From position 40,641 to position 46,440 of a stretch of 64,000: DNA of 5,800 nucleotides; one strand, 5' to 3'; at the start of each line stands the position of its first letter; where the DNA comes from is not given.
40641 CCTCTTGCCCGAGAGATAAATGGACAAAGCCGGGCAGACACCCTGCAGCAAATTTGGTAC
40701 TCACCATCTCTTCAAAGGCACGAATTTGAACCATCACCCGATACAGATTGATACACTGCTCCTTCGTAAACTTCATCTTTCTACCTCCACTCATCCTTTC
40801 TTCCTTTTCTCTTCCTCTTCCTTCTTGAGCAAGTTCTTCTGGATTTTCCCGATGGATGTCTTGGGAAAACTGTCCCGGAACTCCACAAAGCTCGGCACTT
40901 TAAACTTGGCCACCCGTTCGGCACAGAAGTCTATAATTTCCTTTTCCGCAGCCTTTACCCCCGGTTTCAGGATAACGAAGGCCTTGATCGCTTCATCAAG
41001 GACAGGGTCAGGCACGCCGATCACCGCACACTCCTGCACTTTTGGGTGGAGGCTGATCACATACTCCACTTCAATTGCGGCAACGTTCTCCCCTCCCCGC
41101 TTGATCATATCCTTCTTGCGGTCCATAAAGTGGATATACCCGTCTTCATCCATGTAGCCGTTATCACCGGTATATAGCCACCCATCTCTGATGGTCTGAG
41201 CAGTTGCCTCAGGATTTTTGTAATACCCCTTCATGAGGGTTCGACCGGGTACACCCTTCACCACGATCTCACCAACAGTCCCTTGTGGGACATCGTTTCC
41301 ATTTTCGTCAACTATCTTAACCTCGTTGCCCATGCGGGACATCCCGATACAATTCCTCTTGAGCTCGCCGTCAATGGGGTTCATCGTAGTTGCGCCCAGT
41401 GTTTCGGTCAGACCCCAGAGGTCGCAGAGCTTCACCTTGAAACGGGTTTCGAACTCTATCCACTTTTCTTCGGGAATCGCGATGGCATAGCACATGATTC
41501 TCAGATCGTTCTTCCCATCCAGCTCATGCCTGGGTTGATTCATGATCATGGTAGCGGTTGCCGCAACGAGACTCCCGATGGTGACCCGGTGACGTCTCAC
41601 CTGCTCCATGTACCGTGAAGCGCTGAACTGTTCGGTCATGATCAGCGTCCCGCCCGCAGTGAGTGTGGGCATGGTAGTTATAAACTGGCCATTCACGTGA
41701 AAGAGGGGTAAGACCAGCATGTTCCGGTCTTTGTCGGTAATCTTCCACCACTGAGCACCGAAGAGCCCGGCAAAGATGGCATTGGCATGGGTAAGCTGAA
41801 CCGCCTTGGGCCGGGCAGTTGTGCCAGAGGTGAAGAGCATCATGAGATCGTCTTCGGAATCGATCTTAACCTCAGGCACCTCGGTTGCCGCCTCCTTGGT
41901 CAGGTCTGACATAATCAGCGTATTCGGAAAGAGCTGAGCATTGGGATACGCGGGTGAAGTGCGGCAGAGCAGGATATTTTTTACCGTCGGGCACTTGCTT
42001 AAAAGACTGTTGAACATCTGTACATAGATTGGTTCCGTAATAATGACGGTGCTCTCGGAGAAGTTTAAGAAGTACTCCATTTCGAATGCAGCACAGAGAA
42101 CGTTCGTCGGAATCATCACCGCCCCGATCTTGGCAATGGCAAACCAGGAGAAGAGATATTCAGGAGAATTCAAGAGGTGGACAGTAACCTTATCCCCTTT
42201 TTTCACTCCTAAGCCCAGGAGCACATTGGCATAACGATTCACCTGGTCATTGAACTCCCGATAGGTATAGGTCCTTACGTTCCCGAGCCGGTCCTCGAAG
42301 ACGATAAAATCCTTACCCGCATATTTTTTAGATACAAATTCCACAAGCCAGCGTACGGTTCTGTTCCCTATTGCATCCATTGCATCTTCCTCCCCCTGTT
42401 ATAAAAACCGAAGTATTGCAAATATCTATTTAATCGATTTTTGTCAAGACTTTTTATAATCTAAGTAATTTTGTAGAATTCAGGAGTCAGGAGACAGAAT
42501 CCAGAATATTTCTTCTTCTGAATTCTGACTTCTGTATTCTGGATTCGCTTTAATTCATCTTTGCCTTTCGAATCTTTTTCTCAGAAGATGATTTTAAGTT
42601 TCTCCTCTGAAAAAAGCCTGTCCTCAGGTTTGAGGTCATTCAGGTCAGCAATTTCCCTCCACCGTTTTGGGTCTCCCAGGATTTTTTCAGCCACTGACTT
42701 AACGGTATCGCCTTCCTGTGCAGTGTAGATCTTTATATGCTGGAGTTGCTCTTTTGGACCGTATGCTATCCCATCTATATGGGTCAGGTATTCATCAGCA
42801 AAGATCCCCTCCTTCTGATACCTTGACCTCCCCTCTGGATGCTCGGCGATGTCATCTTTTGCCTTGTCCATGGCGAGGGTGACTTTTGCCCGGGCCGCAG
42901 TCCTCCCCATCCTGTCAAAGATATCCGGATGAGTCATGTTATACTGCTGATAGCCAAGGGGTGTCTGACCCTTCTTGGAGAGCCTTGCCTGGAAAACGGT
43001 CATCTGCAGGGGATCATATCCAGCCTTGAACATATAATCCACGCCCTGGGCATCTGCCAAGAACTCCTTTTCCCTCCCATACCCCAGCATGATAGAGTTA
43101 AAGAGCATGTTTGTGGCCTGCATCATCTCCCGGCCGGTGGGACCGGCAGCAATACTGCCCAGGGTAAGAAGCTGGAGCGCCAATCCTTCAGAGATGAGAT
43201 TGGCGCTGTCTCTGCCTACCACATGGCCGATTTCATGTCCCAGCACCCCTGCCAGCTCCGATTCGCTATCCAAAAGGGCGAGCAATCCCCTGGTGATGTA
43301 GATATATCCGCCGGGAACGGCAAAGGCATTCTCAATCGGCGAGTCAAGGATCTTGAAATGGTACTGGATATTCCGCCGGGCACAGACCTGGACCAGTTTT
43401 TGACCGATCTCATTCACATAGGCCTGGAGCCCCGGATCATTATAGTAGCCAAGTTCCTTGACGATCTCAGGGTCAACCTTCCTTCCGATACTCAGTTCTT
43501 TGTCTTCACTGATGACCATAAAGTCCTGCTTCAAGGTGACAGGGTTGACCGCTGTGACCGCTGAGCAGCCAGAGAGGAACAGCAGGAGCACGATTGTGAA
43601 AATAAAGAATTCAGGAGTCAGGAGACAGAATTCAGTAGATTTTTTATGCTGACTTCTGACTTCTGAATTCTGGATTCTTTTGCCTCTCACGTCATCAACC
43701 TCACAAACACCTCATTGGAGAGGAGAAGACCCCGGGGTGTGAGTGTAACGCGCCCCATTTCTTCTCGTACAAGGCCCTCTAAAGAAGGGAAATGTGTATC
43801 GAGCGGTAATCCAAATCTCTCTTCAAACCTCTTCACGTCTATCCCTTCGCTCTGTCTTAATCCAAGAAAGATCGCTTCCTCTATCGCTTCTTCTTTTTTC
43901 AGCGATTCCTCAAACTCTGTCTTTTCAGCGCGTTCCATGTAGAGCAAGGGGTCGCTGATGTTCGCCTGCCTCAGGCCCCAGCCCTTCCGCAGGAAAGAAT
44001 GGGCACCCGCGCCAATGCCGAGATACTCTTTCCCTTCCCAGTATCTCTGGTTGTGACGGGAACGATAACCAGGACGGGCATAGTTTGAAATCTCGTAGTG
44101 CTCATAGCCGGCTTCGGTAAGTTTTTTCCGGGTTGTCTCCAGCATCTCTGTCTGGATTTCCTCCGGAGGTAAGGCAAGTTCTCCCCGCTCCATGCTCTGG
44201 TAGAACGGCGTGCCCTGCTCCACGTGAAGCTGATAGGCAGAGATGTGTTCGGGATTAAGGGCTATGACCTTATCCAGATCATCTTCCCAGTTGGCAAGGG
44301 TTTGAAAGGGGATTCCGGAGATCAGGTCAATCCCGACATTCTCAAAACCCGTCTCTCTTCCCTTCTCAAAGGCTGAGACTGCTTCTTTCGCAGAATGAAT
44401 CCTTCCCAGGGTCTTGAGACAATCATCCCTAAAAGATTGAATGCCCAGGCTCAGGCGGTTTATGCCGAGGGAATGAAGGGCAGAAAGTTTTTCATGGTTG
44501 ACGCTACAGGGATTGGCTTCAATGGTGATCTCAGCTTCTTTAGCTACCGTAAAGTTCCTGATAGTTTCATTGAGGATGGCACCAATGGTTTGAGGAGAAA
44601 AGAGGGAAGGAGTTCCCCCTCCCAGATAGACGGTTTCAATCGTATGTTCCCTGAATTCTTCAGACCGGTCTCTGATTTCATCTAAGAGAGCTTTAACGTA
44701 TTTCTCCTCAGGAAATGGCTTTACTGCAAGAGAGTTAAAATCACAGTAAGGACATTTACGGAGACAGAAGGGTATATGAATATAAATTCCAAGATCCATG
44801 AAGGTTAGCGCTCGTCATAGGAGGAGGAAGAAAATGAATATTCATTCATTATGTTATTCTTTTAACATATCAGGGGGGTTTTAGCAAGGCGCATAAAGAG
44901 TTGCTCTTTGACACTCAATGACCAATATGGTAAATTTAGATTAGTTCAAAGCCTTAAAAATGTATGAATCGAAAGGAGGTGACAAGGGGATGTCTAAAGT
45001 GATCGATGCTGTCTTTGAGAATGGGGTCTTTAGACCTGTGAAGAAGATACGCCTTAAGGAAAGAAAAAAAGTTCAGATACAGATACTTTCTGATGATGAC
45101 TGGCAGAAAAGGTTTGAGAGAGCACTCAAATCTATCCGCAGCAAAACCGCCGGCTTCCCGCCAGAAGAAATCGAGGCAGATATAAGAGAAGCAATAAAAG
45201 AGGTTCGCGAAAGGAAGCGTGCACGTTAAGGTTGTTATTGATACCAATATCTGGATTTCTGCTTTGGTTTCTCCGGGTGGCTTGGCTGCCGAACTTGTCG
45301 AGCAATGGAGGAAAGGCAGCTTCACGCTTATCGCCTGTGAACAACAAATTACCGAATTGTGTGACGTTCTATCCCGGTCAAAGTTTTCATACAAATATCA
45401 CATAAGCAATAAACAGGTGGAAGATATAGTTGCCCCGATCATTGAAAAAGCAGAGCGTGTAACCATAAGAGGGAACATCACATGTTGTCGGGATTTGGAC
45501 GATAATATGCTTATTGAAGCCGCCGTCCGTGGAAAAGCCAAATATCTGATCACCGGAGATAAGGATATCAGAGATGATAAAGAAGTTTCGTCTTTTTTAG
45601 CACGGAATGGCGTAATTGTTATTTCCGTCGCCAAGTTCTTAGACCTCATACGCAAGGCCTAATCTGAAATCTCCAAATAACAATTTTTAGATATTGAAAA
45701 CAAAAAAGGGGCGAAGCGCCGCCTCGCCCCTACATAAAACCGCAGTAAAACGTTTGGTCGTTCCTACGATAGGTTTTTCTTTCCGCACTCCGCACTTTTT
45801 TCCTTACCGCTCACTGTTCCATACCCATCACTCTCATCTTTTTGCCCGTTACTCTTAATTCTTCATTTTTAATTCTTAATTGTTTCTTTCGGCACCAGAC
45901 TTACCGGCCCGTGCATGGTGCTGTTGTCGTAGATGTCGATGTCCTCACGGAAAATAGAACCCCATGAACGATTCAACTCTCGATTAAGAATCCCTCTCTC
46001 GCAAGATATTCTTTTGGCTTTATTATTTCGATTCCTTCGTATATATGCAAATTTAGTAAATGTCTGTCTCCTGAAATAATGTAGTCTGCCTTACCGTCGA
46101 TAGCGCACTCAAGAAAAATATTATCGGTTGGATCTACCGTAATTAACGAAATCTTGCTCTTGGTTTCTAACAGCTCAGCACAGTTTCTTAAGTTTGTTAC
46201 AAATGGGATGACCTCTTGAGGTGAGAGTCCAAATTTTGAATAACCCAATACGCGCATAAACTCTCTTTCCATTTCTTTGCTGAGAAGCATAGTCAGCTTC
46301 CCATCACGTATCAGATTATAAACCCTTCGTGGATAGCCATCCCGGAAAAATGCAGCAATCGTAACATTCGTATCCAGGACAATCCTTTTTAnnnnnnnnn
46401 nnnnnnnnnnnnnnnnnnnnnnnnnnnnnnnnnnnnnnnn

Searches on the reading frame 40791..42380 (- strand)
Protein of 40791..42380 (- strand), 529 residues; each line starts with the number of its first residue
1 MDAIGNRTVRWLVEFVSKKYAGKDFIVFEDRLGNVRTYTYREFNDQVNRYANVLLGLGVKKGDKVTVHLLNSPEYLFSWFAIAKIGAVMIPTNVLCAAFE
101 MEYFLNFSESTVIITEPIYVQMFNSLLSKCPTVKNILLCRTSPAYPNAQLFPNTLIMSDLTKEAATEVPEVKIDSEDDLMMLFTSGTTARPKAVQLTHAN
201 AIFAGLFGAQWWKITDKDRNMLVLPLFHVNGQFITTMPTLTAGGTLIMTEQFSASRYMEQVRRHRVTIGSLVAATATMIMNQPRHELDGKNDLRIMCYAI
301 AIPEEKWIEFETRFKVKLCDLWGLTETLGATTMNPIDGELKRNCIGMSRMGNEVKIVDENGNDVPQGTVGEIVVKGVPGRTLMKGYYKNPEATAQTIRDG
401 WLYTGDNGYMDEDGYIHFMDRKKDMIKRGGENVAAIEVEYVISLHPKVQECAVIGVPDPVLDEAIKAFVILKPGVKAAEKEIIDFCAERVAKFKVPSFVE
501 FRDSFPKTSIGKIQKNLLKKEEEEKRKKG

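Call 55: search_protein_families(library=pfam, proteins=[window:40791-42380:-], max_evalue=0.00001)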
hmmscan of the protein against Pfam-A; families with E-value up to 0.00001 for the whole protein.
window:40791-42380:- (529 aa): 2 families
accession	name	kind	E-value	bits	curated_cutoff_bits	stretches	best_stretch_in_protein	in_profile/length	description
PF00501.34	AMP-binding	-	6.7e-79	265.9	29.9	1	18-387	6-384/384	AMP-binding enzyme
PF13193.12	AMP-binding_C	-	1.1e-21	77.9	24.5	1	437-512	1-76/76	AMP-binding enzyme C-terminal domain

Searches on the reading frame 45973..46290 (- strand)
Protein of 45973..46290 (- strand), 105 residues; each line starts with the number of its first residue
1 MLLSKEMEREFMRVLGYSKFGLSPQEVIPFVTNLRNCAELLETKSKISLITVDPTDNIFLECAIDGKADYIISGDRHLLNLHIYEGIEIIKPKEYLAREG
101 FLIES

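Call 55: search_protein_families(library=pfam, proteins=[window:45973-46290:-], max_evalue=0.00001)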
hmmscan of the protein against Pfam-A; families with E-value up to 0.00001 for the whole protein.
window:45973-46290:- (105 aa): 1 family
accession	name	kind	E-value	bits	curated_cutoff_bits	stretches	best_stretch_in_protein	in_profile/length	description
PF13470.12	PIN_3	-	2.3e-08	35.3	27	1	5-77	40-115/115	PIN domain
